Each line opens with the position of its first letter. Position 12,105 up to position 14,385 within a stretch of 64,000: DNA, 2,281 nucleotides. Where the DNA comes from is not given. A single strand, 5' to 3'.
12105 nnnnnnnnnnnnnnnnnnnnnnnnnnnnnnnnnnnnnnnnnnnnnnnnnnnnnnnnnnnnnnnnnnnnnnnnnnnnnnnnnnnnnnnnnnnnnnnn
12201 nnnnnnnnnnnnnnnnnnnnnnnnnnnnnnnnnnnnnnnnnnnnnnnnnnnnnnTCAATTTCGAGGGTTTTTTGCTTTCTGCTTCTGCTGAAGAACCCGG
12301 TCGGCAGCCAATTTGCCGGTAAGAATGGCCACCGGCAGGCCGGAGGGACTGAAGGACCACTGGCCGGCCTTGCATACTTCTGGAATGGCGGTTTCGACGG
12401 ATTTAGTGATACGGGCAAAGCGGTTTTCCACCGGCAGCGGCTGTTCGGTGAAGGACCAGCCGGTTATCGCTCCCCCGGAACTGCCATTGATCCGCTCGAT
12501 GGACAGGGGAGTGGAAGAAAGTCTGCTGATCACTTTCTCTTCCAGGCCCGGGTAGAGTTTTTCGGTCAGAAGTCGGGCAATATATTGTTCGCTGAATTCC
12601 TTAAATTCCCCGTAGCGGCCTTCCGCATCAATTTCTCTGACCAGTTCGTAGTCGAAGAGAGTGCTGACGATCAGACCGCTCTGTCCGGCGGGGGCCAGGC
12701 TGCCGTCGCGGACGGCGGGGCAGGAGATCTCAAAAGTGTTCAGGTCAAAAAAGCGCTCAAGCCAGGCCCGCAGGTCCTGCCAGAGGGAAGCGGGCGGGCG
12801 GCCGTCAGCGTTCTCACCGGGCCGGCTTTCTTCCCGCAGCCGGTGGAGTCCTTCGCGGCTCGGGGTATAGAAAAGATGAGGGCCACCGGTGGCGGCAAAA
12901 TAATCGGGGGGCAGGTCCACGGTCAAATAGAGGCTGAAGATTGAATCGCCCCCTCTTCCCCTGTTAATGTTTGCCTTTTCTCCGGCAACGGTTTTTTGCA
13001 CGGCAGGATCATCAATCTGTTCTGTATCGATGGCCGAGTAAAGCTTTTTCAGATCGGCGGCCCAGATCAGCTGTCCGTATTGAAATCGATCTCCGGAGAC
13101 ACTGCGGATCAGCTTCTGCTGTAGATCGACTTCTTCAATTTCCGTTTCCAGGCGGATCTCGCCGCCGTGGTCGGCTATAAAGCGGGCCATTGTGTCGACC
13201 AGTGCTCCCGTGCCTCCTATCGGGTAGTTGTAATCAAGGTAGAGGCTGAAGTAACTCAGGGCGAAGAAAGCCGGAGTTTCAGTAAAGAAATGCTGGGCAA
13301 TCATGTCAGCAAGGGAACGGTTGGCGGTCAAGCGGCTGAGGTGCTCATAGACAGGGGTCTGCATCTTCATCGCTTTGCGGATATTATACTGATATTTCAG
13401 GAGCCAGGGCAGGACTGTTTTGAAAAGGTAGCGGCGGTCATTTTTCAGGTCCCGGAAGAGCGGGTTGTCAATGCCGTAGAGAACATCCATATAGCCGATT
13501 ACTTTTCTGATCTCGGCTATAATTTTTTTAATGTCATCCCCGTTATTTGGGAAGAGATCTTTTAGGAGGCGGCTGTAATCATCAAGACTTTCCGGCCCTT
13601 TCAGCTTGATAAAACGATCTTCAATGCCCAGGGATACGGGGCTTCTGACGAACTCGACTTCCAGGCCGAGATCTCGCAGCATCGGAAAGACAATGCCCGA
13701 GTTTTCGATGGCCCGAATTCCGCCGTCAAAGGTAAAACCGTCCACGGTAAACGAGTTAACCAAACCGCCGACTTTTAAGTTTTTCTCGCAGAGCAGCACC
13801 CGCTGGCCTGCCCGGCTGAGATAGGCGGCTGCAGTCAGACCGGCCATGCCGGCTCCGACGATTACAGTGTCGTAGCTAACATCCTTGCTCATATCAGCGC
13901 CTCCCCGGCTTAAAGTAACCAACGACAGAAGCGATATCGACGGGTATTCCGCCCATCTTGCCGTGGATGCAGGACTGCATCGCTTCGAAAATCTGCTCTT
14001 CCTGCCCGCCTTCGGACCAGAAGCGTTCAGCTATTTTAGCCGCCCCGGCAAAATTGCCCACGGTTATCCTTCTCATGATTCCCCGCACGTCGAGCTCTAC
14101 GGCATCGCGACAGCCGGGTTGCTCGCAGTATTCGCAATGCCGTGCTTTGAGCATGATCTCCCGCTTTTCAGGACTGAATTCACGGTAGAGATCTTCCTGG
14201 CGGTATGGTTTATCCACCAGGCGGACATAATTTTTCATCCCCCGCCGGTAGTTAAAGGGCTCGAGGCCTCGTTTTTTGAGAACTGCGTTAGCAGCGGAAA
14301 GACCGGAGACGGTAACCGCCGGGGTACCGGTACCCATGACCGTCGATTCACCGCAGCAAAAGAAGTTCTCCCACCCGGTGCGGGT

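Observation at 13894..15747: CrtI-family flavoprotein with a GltD/DPD-like Cys-rich C-terminal tail, next to a tail-less paralog, in a presumably carotenoid-free anaerobe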

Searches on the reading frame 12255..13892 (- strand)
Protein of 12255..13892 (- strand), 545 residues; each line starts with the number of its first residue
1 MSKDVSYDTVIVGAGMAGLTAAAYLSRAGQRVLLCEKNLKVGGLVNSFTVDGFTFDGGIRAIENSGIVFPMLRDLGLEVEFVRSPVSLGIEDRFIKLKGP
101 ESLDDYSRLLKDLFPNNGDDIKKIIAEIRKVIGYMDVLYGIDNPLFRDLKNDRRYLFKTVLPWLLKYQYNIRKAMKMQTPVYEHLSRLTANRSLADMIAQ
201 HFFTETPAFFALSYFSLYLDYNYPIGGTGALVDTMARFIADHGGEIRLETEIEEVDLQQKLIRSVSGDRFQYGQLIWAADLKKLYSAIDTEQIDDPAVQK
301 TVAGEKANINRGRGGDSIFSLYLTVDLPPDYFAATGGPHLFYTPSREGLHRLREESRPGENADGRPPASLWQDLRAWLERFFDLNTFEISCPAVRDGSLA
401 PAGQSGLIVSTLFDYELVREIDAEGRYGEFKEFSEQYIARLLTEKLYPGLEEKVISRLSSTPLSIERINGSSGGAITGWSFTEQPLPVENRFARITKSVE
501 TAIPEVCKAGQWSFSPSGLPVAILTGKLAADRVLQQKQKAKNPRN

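Call 4: search_protein_families(library=pfam, proteins=[window:12255-13892:-], max_evalue=0.1)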
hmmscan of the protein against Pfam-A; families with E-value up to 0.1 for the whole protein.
window:12255-13892:- (545 aa): 17 families
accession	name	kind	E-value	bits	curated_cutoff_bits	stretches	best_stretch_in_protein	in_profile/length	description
PF01593.30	Amino_oxidase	-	7.2e-21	75.4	19.8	1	16-326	1-292/443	Flavin containing amine oxidoreductase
PF13450.12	NAD_binding_8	-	2.1e-14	54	21.9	1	11-74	1-67/68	NAD(P)-binding Rossmann-like domain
PF01266.30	DAO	-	4.3e-12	46.7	27.9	2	8-42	1-35/353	FAD dependent oxidoreductase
PF12831.13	FAD_oxidored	-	3.2e-07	30.5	27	1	8-48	1-41/416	FAD dependent oxidoreductase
PF01946.23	Thi4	-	2.2e-06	27.5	26.2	1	5-43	16-55/235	Thi4 family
PF00890.30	FAD_binding_2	-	2.2e-06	27.5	20.4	1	8-43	1-36/414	FAD binding domain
PF07992.20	Pyr_redox_2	-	2.3e-06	27.7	26.1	1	7-59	1-55/291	Pyridine nucleotide-disulphide oxidoreductase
PF03486.20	HI0933_like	-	1e-05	25.6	50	1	8-42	2-36/244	HI0933-like protein Rossmann domain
PF01134.28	GIDA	-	0.00013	21.6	22.1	1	8-40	1-33/391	Glucose inhibited division protein A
PF01494.25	FAD_binding_3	-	0.00015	21.6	22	1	7-38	2-33/349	FAD binding domain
PF00996.24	GDI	-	0.0011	18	23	0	5-50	3-48/436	GDP dissociation inhibitor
PF00070.33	Pyr_redox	-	0.0022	18.9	22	1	9-38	2-31/82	Pyridine nucleotide-disulphide oxidoreductase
PF06100.17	MCRA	-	0.0075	15.6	23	1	10-66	5-67/495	MCRA family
PF01262.27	AlaDh_PNT_C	-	0.012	15.5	23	1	9-47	31-69/214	Alanine dehydrogenase/PNT, C-terminal domain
PF13738.12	Pyr_redox_3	-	0.046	13.4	30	1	10-43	1-34/305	Pyridine nucleotide-disulphide oxidoreductase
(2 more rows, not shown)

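Call 7: search_protein_families(library=ncbifam, proteins=[window:12255-13892:-], max_evalue=0.01)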
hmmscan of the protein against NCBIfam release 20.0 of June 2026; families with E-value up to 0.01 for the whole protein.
window:12255-13892:- (545 aa): 100 families (the best 25 are shown)
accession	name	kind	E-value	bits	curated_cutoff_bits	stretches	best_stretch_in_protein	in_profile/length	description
TIGR02734.1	crtI_fam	subfamily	9.2e-24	84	238.1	2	9-58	1-50/504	phytoene desaturase family protein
NF058655.1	CrtID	equivalog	1.1e-18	67.3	640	2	10-58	2-50/478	bifunctional phytoene desaturase/3,4-desaturase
TIGR02730.1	carot_isom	equivalog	2.8e-16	59.4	586.9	2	7-260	1-260/493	carotenoid isomerase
NF005560.0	PRK07233.1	equivalog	4.9e-15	55.3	252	2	9-77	3-72/435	hypothetical protein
TIGR02733.1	desat_CrtD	equivalog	8.4e-15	54.4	549.7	1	9-78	4-76/492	C-3',4' desaturase CrtD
NF005548.0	PRK07208.1-4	equivalog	7.6e-14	51.2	389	2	8-59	5-57/488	hypothetical protein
NF045689.1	BCarotKetCrtO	equivalog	8e-14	51.1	1000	2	6-43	3-40/563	beta-carotene ketolase CrtO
TIGR03467.1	HpnE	equivalog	1e-12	48.1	283.05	1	10-56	2-50/430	hydroxysqualene dehydroxylase HpnE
NF045637.1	carotdesatCrtDProt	equivalog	1.5e-12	46.8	580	1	10-58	2-50/485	1-hydroxycarotenoid 3,4-desaturase CrtD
NF005545.0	PRK07208.1-1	equivalog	9.8e-12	44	451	1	4-75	5-78/504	hypothetical protein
NF008845.0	PRK11883.1-5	equivalog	3.2e-09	35.6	560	1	9-83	7-88/468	protoporphyrinogen oxidase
NF005547.0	PRK07208.1-3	equivalog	5.6e-09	35.2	380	1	9-74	7-73/465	hypothetical protein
TIGR00562.1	proto_IX_ox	equivalog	7.3e-09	34.7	97.85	1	8-85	4-84/470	protoporphyrinogen oxidase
NF005546.0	PRK07208.1-2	equivalog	1.1e-08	34.2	418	1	8-60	6-60/527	hypothetical protein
NF042421.1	hydcarot_desat_CrtD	equivalog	1.7e-07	30.1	500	1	9-280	4-275/487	1-hydroxycarotenoid 3,4-desaturase CrtD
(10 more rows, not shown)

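Call 48: list_cluster_members(proteins=[P0001, window:12255-13892:-, window:16161-17282:-])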
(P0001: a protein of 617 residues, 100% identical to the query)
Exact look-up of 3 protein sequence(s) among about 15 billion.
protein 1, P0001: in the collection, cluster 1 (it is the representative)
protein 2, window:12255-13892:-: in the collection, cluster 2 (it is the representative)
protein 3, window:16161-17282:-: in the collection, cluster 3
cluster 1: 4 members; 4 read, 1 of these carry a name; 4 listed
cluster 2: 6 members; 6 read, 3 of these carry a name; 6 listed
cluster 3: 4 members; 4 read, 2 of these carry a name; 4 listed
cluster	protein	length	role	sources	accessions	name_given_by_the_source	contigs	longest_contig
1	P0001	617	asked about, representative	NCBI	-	-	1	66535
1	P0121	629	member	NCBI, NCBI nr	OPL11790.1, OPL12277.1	MAG: FAD-dependent oxidoreductase [delta proteobacterium ML8_D] | MAG: FAD-dependent oxidoreductase [Firmicutes bacterium ML8_F2]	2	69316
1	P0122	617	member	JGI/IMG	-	-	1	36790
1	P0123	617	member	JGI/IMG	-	-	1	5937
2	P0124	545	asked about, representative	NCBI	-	-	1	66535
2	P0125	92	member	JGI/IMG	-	phytoene dehydrogenase-like protein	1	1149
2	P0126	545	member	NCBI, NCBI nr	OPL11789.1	MAG: hypothetical protein AVO34_07960 [Firmicutes bacterium ML8_F2]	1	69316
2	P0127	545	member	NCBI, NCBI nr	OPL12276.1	MAG: hypothetical protein AVO38_15140 [delta proteobacterium ML8_D]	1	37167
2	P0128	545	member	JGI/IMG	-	-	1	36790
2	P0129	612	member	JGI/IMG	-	-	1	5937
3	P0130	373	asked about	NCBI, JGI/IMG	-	-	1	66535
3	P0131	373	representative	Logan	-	-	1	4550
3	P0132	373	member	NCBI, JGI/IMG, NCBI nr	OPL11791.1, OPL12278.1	MAG: hypothetical protein AVO38_15150 [delta proteobacterium ML8_D] | MAG: hypothetical protein AVO34_07970 [Firmicutes bacterium ML8_F2]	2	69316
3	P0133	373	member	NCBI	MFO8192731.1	MAG: NAD(P)/FAD-dependent oxidoreductase [Bacillota bacterium]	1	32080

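Call 83: find_homologous_proteins(query=window:12255-13892:-, max_evalue=1e-10)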
Query window:12255-13892:- (545 aa): 5268 proteins with E <= 1e-10 among 8000 candidates; the best 120 are listed.
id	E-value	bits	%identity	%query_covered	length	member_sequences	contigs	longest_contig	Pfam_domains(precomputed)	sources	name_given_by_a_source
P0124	0.0e+0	1235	100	100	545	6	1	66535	PF01946.24,PF01266.31,PF01593.31,PF13450.13,PF00890.31,PF07992.21,PF03486.21,PF12831.14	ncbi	-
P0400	1.3e-192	659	54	99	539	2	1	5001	PF01946.24,PF01266.31,PF01593.31,PF13450.13,PF00890.31,PF07992.21,PF03486.21,PF01494.26,PF12831.14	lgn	-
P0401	3.8e-190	651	56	97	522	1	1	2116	PF01946.24,PF01266.31,PF01593.31,PF13450.13,PF00890.31,PF07992.21,PF03486.21,PF01134.29,PF01494.26,PF12831.14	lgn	-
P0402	8.8e-189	647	56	97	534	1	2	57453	PF01946.24,PF01266.31,PF01593.31,PF13450.13,PF00890.31,PF07992.21,PF00070.34,PF03486.21,PF12831.14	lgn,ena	-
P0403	2.0e-188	645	53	97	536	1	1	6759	PF01946.24,PF01266.31,PF01593.31,PF13450.13,PF00890.31,PF07992.21,PF12831.14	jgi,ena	-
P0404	7.2e-188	644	54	98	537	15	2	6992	PF01266.31,PF01593.31,PF13450.13,PF00890.31,PF07992.21,PF12831.14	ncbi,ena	-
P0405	9.6e-188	643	54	99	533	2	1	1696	PF01266.31,PF01593.31,PF13450.13,PF00890.31,PF01134.29,PF12831.14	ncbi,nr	ncbi:MAG TPA: FAD-dependent oxidoreductase [Clostridiaceae bacterium]|nr:FAD-dependent oxidoreductas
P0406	1.9e-187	642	54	96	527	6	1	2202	PF01946.24,PF01266.31,PF01593.31,PF13450.13,PF00890.31,PF07992.21,PF01134.29,PF12831.14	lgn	-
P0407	2.6e-187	642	51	98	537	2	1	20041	PF01266.31,PF01593.31,PF13450.13,PF00890.31,PF07992.21,PF03486.21,PF12831.14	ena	-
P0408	3.7e-187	641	55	97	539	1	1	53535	PF01946.24,PF01266.31,PF01593.31,PF13450.13,PF00890.31,PF07992.21,PF03486.21,PF01494.26,PF12831.14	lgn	-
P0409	3.9e-187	641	54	98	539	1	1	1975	PF01946.24,PF01266.31,PF01593.31,PF13450.13,PF00890.31,PF07992.21,PF03486.21,PF01494.26,PF12831.14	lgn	-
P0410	4.3e-187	641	55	97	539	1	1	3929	PF01946.24,PF01266.31,PF01593.31,PF13450.13,PF00890.31,PF07992.21,PF03486.21,PF01494.26,PF12831.14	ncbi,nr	ncbi:MAG TPA: NAD(P)/FAD-dependent oxidoreductase [Clostridiaceae bacterium]|nr:NAD(P)/FAD-dependent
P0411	4.3e-187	641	55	97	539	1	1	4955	PF01946.24,PF01266.31,PF01593.31,PF13450.13,PF00890.31,PF07992.21,PF03486.21,PF01494.26,PF12831.14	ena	-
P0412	4.8e-187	641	54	98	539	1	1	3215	PF01946.24,PF01266.31,PF01593.31,PF13450.13,PF00890.31,PF07992.21,PF03486.21,PF12831.14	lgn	-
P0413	5.1e-187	641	53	98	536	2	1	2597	PF01946.24,PF01266.31,PF01593.31,PF13450.13,PF00890.31,PF07992.21,PF03486.21,PF12831.14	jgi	jgi:phytoene dehydrogenase-like protein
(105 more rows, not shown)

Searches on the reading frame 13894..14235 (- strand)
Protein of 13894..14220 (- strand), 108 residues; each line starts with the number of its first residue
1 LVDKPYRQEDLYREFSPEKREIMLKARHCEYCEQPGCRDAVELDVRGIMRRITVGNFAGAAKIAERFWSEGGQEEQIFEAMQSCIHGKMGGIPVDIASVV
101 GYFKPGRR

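Call 14: search_solved_structures(query=window:13894-14220:-, max_evalue=10, show_alignments=3)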
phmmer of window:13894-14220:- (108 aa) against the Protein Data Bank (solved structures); distinct sequences matched with E-value up to 10: 1.
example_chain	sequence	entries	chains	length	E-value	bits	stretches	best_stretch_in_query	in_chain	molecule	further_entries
2of7_A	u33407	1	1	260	0.69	13.3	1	38-94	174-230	Putative tetR-family transcriptional regulator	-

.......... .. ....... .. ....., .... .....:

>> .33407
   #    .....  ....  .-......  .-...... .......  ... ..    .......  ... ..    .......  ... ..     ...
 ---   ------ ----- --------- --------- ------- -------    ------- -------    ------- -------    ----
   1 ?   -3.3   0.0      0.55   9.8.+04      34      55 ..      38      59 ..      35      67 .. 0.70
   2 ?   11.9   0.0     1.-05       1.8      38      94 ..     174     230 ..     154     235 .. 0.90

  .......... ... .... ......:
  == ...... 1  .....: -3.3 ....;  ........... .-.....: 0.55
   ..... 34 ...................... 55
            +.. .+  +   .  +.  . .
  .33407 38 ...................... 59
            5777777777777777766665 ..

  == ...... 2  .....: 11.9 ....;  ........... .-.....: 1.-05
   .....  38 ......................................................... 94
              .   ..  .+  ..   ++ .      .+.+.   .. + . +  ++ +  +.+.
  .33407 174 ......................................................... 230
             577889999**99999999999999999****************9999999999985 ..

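Call 18: search_solved_structures(query=A2, max_evalue=10, show_alignments=4)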
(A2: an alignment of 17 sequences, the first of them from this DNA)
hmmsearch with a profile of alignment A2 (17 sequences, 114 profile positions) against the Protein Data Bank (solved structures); distinct sequences matched with E-value up to 10: 8.
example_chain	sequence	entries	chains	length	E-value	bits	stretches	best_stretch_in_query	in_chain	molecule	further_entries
4hpf_A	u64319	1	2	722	0.00042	23.4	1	20-76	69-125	Potassium channel subfamily U member 1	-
4ylf_B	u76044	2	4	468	0.011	18.8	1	26-106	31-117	Dihydropyrimidine dehydrogenase subunit A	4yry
8wtb_B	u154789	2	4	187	0.043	16.9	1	41-111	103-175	Protein-arginine kinase activator protein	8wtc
3ju2_A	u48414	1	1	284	0.33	14.1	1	47-94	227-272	uncharacterized protein SMc04130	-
1gt8_A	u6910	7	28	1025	0.33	14.1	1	24-69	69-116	DIHYDROPYRIMIDINE DEHYDROGENASE | Dihydropyrimidine dehydrogenase [NADP(+)]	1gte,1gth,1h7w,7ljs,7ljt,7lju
7m31_A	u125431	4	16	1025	0.33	14.1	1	24-69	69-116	Dihydropyrimidine dehydrogenase [NADP(+)]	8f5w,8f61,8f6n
1h7x_A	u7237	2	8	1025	0.33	14.1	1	24-69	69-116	DIHYDROPYRIMIDINE DEHYDROGENASE | Dihydropyrimidine dehydrogenase [NADP(+)]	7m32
3qc0_A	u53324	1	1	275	0.34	14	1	47-94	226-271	sugar isomerase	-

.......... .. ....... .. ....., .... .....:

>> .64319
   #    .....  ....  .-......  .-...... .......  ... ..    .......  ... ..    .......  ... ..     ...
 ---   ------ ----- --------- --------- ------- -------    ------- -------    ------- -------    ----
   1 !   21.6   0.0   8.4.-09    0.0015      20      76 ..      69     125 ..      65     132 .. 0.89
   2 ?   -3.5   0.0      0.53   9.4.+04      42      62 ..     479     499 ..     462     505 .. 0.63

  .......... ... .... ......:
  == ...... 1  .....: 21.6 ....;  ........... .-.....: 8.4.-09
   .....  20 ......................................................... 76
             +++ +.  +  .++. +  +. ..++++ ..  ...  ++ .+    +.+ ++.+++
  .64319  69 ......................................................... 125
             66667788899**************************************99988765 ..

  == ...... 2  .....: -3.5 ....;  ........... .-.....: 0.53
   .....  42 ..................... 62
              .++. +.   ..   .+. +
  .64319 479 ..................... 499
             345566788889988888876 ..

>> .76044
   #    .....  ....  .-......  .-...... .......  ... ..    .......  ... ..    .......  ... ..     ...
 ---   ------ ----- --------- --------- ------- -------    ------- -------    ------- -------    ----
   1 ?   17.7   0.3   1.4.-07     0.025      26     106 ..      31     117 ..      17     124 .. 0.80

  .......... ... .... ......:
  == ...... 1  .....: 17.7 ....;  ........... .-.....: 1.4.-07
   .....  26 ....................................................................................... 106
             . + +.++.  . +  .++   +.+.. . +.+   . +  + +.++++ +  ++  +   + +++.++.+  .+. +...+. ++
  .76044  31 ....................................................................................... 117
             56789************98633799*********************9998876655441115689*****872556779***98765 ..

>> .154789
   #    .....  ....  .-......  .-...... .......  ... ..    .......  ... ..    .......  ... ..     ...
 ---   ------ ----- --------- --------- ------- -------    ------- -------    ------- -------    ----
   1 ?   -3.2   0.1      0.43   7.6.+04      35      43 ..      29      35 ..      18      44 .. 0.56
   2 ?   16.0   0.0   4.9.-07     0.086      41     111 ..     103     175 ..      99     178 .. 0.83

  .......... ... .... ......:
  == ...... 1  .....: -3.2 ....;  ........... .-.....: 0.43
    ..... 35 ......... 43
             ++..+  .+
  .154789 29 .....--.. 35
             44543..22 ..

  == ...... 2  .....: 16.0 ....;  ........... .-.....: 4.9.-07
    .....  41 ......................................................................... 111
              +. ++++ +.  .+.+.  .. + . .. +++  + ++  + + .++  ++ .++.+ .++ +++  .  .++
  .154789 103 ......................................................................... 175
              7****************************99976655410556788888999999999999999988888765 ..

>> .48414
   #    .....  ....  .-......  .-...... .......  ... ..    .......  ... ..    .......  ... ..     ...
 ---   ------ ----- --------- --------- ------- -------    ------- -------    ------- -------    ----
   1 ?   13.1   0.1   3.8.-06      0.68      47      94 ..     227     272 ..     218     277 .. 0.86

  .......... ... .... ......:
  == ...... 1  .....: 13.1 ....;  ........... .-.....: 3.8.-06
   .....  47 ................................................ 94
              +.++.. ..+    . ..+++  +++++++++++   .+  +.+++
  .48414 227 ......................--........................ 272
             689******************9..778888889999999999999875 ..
